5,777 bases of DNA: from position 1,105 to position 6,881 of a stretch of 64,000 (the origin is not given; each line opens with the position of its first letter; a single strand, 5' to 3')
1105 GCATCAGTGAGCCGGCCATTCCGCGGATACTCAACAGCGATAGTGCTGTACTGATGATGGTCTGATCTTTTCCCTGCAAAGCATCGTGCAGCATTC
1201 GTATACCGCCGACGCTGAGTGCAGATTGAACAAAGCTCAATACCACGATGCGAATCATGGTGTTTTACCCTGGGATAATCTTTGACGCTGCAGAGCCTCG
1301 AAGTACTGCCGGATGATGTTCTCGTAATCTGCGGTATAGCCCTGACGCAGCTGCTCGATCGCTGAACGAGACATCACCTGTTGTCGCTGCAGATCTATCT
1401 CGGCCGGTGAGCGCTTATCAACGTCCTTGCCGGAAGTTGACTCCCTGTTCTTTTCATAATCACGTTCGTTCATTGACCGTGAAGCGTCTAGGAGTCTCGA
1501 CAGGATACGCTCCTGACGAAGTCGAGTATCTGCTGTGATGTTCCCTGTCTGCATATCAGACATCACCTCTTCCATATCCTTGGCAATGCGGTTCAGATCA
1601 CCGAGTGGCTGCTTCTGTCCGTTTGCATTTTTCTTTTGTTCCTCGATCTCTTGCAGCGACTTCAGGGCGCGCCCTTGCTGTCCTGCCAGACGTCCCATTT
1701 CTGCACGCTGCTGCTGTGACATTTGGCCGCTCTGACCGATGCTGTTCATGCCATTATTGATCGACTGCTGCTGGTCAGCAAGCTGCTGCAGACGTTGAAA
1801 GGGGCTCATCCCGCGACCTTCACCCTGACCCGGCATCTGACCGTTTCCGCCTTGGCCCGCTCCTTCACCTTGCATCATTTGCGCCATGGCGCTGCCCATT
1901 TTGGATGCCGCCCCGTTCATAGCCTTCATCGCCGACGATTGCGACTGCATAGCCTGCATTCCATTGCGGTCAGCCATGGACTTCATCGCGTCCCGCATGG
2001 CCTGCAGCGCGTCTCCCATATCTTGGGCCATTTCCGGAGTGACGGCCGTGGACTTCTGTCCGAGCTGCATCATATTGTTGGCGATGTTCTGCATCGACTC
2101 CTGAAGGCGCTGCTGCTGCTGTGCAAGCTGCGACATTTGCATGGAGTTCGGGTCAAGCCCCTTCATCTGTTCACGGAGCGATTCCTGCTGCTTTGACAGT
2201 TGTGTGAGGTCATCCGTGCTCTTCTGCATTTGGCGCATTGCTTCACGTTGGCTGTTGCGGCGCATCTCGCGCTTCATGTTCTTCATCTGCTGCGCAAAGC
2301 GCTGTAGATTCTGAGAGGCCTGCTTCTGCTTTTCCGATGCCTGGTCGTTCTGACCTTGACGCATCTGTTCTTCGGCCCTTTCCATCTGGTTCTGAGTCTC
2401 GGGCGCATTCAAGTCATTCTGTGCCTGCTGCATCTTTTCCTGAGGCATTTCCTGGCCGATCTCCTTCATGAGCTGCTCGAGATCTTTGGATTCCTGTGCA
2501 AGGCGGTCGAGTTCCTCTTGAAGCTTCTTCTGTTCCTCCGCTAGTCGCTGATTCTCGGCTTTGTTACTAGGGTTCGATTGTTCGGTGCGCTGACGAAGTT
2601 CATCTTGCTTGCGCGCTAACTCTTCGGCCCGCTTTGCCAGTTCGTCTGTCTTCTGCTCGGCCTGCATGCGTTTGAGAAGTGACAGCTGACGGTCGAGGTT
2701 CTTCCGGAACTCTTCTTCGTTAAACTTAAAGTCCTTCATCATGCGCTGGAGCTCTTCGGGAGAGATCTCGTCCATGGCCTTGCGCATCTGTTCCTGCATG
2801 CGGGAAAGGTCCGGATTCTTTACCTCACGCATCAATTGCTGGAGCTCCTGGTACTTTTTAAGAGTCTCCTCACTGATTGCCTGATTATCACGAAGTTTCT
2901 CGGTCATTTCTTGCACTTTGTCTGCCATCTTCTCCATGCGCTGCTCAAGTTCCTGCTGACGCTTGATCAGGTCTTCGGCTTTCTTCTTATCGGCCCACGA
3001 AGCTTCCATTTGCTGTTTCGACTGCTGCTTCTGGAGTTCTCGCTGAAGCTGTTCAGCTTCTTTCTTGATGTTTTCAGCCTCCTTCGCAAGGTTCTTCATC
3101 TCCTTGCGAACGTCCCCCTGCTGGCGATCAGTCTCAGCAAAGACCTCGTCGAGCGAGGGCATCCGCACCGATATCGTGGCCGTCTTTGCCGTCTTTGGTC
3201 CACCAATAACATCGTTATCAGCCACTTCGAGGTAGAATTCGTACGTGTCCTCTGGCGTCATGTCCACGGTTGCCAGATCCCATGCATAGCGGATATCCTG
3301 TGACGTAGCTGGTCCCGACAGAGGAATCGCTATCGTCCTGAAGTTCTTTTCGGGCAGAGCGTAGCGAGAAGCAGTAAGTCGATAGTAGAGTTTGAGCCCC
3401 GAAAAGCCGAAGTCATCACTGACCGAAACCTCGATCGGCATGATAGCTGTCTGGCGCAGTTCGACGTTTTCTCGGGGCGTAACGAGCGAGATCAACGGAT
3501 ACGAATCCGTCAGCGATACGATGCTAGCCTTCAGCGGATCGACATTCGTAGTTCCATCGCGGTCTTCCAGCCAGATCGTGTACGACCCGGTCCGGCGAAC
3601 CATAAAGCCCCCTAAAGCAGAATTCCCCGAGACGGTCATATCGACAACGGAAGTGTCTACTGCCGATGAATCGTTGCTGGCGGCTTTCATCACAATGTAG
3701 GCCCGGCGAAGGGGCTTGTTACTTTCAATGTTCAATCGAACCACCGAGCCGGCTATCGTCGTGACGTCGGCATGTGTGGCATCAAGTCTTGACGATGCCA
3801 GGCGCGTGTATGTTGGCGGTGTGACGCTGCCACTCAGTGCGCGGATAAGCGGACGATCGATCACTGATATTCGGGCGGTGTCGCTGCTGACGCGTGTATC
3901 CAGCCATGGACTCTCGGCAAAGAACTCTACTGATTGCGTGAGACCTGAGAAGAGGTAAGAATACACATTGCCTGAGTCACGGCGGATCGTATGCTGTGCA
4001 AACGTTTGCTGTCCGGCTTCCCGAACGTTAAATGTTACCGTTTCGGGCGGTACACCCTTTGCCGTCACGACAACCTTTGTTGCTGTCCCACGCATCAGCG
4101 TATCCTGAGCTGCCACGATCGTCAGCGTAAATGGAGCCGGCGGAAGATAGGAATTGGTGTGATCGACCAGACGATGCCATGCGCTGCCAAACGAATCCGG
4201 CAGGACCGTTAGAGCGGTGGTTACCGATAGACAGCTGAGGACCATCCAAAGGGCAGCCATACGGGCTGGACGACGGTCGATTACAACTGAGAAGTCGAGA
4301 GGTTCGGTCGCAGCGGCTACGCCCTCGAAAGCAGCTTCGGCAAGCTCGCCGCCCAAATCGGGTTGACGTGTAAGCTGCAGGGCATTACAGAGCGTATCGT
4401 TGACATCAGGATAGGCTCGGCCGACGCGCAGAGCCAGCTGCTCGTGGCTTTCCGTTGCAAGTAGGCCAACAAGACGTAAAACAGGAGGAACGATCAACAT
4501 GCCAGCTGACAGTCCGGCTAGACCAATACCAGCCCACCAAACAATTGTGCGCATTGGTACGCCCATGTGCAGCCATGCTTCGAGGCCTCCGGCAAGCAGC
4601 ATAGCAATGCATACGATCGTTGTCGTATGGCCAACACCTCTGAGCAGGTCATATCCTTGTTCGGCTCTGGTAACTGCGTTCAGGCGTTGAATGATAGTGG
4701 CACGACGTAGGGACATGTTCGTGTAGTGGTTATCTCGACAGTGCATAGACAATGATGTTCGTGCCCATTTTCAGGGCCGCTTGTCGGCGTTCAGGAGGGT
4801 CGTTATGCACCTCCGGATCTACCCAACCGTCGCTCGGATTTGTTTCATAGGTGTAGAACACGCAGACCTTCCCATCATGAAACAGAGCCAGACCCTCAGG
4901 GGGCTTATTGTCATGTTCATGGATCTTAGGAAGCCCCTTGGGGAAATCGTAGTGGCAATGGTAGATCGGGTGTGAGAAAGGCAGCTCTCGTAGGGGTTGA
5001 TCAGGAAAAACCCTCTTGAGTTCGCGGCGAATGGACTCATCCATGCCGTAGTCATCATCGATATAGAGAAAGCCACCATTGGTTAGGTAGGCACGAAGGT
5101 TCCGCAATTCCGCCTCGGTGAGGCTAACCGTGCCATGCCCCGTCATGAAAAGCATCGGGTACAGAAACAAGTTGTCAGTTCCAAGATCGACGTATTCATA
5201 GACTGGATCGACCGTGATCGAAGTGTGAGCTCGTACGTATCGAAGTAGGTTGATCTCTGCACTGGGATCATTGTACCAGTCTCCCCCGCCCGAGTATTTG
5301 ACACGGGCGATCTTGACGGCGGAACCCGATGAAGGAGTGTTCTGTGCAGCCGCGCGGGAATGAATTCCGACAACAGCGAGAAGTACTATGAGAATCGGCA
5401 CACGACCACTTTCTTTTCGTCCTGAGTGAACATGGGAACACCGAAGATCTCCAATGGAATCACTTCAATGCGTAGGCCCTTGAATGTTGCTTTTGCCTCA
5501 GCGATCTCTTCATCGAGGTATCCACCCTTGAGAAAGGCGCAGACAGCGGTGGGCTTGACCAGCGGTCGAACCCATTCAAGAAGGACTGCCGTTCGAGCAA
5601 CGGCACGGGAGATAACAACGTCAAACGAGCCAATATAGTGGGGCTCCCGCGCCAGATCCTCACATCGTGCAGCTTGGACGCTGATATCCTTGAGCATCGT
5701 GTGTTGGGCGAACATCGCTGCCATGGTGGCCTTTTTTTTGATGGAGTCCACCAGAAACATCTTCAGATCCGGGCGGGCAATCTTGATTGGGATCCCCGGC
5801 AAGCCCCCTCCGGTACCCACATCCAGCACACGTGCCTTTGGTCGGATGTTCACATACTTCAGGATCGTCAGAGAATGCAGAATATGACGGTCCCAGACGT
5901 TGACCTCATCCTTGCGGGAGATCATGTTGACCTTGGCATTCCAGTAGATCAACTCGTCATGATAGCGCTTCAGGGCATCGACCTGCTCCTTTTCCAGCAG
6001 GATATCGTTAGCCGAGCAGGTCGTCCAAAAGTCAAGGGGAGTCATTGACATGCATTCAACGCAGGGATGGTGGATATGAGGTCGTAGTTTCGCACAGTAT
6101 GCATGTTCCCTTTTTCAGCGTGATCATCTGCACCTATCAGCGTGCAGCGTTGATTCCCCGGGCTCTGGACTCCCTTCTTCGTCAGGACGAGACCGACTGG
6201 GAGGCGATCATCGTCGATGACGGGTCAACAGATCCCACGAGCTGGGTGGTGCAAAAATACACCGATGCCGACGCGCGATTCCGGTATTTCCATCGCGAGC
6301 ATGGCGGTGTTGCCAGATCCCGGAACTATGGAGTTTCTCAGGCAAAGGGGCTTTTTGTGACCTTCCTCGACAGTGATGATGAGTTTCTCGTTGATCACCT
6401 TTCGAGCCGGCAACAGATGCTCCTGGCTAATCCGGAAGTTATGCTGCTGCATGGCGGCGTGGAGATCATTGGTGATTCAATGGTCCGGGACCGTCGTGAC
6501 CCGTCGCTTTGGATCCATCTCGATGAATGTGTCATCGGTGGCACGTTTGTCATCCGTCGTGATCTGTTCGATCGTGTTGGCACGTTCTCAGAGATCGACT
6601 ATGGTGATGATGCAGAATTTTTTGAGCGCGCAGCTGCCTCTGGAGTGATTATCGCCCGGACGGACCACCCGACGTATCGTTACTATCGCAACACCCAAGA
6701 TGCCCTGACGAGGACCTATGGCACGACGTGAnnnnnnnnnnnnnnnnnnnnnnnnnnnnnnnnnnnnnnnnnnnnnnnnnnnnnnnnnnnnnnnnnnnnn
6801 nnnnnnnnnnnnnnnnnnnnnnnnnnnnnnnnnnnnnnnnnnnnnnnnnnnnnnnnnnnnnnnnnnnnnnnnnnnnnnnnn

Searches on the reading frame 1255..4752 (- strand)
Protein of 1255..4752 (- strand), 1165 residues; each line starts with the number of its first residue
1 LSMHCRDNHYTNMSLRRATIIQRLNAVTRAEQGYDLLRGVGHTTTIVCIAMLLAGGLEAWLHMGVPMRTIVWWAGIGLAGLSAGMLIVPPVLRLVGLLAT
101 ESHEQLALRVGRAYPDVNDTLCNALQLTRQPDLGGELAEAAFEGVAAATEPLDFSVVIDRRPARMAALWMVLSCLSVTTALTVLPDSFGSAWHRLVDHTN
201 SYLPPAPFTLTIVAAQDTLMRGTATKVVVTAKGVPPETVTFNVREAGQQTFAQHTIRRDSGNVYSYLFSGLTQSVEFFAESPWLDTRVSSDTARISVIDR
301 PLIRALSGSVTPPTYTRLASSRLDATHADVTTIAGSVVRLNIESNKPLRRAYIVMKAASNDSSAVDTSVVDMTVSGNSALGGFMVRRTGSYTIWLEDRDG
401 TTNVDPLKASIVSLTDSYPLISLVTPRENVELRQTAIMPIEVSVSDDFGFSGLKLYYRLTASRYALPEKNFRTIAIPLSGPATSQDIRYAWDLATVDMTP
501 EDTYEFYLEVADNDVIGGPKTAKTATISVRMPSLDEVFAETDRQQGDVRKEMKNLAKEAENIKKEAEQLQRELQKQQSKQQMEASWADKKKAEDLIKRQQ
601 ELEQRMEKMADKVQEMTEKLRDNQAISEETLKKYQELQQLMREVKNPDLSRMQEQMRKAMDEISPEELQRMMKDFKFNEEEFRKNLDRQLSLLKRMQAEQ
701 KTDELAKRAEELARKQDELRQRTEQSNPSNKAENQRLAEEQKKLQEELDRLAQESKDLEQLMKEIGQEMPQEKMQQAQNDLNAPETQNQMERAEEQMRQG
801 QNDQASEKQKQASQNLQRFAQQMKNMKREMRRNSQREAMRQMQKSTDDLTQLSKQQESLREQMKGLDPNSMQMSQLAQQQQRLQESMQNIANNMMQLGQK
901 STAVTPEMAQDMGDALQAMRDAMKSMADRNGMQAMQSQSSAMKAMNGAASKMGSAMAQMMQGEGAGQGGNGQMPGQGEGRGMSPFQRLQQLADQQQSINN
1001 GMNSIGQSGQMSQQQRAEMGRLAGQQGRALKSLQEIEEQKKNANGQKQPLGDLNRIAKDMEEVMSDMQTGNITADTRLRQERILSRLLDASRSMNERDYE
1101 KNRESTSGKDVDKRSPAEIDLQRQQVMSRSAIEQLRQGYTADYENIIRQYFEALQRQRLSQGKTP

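Call 53: search_protein_families(library=pfam, proteins=[window:1255-4752:-], max_evalue=0.0001)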
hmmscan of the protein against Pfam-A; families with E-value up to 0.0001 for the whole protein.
window:1255-4752:- (1165 aa): 1 family
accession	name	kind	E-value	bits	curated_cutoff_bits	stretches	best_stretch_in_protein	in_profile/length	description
PF13779.11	DUF4175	-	1.3e-20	73.5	27.3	2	307-558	187-404/825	Domain of unknown function (DUF4175)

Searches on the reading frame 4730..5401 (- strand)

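Call 53: search_protein_families(library=pfam, proteins=[window:4730-5401:-], max_evalue=0.0001)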
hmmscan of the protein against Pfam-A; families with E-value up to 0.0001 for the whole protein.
window:4730-5401:- (223 aa): 1 family
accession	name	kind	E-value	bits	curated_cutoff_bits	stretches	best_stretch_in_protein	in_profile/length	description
PF13709.12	DUF4159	-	2.2e-67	227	25.9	1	30-221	1-202/202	Domain of unknown function (DUF4159)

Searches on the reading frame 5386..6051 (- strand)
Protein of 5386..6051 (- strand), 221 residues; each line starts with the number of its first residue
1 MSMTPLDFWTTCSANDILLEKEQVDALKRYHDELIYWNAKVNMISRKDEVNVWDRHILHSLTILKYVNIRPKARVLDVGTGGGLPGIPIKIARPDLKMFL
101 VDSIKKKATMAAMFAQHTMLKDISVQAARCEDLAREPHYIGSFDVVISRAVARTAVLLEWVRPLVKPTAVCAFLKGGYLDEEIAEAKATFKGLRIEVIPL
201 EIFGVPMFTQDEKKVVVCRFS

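Call 53: search_protein_families(library=pfam, proteins=[window:5386-6051:-], max_evalue=0.0001)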
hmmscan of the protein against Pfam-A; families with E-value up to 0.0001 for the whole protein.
window:5386-6051:- (221 aa): 2 families
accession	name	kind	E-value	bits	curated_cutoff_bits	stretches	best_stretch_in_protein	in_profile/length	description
PF02527.21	GidB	-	2.3e-39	135.1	27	1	24-195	2-168/184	rRNA small subunit methyltransferase G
PF13847.12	Methyltransf_31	-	1.8e-06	28.1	27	1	70-162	2-98/145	Methyltransferase domain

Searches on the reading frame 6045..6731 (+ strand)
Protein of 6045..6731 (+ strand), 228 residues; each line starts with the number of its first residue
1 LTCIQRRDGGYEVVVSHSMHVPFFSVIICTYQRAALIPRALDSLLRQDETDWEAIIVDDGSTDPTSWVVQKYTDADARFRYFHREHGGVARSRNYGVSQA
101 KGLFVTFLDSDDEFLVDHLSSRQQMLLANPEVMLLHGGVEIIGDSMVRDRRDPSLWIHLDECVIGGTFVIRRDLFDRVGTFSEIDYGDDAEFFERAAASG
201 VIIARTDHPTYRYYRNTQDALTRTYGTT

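Call 8: search_protein_families(library=pfam, proteins=[window:6045-6731:+], max_evalue=0.01)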
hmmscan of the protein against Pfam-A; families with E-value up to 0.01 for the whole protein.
window:6045-6731:+ (228 aa): 4 families
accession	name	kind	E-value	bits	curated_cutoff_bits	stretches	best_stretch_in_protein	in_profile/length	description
PF00535.33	Glycos_transf_2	-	5.1e-31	108.3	23.3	1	25-144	1-121/168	Glycosyl transferase family 2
PF10111.15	Glyco_tranf_2_2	-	8.6e-12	45.6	27.3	1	25-121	1-101/276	Glycosyltransferase like family 2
PF13641.12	Glyco_tranf_2_3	-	3.1e-08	34.3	27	1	24-112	3-97/230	Glycosyltransferase like family 2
PF02709.20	Glyco_transf_7C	-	0.0021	18.1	23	1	163-214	19-73/78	N-terminal domain of galactosyltransferase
